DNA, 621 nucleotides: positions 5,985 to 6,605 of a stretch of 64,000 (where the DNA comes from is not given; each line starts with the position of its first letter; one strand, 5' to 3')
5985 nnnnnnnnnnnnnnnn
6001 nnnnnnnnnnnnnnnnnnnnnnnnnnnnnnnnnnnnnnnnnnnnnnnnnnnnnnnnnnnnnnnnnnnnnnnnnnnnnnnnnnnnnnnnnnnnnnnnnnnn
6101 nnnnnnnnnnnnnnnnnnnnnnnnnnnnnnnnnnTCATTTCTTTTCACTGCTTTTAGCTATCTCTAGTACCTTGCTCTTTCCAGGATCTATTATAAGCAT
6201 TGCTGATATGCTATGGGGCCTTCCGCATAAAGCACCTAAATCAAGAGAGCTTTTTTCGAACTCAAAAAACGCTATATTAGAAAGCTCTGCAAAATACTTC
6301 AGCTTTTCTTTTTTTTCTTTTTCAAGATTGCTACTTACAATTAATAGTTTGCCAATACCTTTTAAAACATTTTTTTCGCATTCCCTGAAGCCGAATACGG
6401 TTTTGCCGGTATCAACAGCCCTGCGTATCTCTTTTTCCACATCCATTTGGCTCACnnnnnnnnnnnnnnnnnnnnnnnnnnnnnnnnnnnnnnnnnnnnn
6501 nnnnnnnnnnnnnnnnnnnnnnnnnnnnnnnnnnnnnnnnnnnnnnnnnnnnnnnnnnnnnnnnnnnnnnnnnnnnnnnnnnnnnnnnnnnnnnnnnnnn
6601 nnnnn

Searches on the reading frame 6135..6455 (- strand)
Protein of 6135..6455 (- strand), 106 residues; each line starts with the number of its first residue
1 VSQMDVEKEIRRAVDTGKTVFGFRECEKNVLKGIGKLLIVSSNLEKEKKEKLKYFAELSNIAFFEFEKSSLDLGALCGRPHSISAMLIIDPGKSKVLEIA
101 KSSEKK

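Call 83: search_protein_families(library=pfam, proteins=[window:6135-6455:-], max_evalue=0.0001)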
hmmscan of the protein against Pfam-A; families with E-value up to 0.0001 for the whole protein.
window:6135-6455:- (106 aa): 1 family
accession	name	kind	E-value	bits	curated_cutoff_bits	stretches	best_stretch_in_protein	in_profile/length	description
PF01248.31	Ribosomal_L7Ae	-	9e-16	57.8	22.1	1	5-97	2-94/95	Ribosomal protein L7Ae/L30e/S12e/Gadd45 family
